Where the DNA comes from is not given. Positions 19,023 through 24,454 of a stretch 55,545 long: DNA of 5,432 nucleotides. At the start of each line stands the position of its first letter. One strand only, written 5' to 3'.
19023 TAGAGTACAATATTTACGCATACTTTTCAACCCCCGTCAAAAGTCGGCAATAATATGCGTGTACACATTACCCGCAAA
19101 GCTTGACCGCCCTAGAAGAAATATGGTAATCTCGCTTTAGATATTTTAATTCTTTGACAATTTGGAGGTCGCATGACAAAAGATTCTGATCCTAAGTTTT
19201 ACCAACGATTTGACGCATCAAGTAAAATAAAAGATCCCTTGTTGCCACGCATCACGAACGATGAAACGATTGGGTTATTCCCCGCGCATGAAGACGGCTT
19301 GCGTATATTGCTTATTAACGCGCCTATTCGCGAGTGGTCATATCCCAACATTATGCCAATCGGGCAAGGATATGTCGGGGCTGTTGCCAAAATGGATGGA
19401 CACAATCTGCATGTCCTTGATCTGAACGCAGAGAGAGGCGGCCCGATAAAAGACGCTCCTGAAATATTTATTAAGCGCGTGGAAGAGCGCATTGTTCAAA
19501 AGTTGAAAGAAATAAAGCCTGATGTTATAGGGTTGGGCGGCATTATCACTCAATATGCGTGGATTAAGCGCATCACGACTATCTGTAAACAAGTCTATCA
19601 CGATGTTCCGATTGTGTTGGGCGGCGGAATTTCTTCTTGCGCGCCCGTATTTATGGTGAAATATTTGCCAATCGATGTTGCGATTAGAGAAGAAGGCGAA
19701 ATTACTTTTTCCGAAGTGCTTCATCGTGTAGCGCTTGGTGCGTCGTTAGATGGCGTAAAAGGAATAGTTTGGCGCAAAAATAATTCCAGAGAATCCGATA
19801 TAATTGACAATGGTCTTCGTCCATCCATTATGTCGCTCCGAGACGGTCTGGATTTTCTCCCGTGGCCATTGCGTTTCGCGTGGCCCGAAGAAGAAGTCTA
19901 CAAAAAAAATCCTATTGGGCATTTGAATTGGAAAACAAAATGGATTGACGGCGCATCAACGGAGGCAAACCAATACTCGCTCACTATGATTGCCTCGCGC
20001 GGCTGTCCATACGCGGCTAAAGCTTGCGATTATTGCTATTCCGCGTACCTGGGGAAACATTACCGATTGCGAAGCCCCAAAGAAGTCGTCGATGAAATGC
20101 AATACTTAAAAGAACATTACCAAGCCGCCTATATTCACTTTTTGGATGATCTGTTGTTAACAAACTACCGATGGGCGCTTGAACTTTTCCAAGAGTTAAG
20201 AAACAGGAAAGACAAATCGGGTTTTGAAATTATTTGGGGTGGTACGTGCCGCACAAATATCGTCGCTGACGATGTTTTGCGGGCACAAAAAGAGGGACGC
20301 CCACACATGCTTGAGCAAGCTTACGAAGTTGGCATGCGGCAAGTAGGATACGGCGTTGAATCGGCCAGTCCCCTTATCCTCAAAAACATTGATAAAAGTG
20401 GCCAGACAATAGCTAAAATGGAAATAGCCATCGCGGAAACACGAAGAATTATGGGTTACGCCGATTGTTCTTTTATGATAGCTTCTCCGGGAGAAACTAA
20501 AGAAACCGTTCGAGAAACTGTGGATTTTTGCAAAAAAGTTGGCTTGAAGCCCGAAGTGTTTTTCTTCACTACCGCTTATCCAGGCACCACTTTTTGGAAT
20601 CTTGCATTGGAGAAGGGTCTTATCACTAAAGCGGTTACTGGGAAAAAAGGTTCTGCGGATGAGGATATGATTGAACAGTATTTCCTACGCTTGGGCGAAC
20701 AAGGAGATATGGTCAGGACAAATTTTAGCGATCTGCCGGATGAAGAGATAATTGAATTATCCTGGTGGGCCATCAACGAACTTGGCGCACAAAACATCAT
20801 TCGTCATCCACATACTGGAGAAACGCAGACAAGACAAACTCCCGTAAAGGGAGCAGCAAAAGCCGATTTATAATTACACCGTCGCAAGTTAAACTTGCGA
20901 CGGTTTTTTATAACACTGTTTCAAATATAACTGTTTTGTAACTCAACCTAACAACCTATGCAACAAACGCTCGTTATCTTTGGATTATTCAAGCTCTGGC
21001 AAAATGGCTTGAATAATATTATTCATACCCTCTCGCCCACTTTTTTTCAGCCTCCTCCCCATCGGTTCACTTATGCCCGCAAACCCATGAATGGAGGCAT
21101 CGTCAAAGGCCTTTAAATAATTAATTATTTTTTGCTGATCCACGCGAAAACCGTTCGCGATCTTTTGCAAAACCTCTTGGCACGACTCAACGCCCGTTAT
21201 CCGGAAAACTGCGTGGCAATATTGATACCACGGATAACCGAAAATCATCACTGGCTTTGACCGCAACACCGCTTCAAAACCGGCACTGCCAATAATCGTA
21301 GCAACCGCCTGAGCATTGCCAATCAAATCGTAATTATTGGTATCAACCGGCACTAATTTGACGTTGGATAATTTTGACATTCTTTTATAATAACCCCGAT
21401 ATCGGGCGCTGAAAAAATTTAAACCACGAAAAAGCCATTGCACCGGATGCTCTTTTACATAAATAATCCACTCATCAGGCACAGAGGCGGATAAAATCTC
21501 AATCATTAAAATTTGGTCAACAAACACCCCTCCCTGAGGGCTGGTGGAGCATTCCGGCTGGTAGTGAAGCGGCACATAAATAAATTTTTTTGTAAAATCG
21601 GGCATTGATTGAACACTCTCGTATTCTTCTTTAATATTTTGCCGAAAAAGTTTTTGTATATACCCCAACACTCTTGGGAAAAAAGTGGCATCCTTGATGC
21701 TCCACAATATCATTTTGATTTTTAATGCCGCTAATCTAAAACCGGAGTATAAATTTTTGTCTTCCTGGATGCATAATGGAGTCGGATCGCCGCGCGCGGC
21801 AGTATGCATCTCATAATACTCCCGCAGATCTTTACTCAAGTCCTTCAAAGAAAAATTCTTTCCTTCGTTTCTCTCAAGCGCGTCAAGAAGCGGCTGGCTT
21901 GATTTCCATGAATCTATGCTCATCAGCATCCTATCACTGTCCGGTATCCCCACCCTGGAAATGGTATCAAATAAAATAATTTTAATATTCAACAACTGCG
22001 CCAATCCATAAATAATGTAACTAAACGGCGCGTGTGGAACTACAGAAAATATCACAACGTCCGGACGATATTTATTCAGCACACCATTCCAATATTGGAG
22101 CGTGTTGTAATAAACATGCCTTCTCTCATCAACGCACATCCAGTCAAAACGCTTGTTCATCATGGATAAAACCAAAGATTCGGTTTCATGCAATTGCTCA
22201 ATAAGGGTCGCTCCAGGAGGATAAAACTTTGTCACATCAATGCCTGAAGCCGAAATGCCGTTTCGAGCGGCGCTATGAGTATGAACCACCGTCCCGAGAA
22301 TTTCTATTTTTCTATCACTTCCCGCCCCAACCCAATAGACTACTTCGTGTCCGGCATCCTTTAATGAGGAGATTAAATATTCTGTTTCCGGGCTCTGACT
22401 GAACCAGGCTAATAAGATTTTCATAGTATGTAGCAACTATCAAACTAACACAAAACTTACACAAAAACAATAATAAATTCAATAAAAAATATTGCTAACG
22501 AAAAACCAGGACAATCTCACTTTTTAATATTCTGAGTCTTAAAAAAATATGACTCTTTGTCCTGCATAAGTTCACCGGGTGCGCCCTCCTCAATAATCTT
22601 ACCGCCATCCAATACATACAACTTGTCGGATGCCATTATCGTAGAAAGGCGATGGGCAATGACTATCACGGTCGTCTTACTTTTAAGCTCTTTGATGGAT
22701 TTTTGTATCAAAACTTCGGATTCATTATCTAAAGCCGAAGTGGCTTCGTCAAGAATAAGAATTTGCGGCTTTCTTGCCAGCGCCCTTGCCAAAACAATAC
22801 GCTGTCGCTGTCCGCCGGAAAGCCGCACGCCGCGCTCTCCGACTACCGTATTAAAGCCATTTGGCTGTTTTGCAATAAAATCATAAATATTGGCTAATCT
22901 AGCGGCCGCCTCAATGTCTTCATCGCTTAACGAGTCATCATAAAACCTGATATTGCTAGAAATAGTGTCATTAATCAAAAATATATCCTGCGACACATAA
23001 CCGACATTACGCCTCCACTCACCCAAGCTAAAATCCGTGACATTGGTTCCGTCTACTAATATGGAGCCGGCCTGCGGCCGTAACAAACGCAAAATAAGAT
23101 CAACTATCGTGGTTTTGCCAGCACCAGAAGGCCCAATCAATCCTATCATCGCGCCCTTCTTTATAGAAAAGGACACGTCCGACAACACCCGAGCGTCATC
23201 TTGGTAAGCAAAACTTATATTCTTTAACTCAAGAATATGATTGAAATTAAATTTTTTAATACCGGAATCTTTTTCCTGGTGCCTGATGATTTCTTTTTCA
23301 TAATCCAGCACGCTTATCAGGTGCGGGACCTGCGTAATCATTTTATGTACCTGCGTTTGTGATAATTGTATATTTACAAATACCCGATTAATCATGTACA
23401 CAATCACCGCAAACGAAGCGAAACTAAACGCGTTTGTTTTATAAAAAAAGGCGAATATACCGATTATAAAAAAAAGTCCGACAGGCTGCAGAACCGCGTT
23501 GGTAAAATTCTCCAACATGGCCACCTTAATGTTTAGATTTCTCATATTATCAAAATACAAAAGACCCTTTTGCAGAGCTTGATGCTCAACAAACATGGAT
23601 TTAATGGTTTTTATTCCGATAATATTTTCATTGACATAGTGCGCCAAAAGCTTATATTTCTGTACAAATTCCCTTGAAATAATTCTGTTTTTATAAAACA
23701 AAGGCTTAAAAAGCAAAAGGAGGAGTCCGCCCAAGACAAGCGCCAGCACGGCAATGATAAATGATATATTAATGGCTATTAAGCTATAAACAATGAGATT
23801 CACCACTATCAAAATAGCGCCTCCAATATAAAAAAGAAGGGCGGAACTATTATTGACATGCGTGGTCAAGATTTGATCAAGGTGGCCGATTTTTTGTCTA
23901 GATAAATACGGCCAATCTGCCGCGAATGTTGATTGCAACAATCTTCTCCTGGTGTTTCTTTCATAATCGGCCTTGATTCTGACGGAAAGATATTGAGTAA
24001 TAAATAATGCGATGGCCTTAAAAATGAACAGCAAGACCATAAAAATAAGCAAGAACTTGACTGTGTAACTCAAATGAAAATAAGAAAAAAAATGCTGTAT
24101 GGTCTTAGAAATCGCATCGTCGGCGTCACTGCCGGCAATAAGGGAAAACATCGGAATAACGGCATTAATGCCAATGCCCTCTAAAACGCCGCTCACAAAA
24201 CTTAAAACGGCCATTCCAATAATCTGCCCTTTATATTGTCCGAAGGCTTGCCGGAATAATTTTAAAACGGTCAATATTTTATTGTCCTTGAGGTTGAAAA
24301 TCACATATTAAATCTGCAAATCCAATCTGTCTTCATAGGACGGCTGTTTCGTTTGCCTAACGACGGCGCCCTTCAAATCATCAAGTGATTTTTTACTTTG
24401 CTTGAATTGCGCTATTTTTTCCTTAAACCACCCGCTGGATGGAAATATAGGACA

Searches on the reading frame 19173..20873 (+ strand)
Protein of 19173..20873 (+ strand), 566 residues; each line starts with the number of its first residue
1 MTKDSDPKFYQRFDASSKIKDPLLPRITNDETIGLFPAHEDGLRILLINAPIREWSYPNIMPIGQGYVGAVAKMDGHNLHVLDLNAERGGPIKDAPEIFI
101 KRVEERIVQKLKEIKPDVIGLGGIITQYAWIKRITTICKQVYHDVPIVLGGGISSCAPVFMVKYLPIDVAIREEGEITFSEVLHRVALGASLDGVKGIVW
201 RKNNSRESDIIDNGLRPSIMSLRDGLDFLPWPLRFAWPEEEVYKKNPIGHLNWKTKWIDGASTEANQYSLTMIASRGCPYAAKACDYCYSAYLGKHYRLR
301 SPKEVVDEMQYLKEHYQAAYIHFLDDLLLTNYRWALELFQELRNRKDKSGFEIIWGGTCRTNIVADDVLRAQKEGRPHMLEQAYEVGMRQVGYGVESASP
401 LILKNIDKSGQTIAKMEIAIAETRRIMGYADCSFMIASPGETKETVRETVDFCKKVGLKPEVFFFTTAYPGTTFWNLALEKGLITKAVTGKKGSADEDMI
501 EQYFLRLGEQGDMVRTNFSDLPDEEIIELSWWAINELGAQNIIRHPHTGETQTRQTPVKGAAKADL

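Call 10: search_protein_families(library=pfam, proteins=[window:19173-20873:+], max_evalue=0.001)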
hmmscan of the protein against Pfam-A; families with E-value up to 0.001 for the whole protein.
window:19173-20873:+ (566 aa): 2 families
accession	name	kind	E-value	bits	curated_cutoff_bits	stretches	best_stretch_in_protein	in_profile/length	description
PF02310.24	B12-binding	-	1.1e-15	57.9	32.1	1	61-182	13-120/121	B12 binding domain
PF04055.27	Radical_SAM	-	6.6e-14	52.9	29.5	1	273-453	2-166/166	Radical SAM superfamily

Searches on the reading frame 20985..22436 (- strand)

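Call 10: search_protein_families(library=pfam, proteins=[window:20985-22436:-], max_evalue=0.001)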
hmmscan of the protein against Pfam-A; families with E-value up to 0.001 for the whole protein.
window:20985-22436:- (483 aa): 1 family
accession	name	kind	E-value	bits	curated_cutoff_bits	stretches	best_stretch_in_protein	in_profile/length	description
PF05159.20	Capsule_synth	-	3.9e-09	36.9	20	1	314-405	179-267/310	Capsule polysaccharide biosynthesis protein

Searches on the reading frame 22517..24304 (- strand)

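Call 10: search_protein_families(library=pfam, proteins=[window:22517-24304:-], max_evalue=0.001)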
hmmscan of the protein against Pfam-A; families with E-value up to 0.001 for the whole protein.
window:22517-24304:- (595 aa): 6 families
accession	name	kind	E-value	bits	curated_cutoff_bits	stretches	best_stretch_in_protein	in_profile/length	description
PF00005.33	ABC_tran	-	7.2e-34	117.8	25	1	374-523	1-137/137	ABC transporter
PF00664.28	ABC_membrane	-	1.7e-12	48.1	28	1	50-294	15-253/274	ABC transporter transmembrane region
PF02463.25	SMC_N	-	4.9e-09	36.4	40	1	457-563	125-209/220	RecF/RecN/SMC N terminal domain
PF13555.12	AAA_29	-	8e-05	22.8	27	1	379-412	17-50/61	P-loop containing region of AAA domain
PF13401.12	AAA_22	-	0.00041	21.1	27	0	385-525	6-96/130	AAA domain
PF00004.35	AAA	-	0.00044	21.1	21.2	0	389-556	3-114/131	ATPase family associated with various cellular activities (AAA)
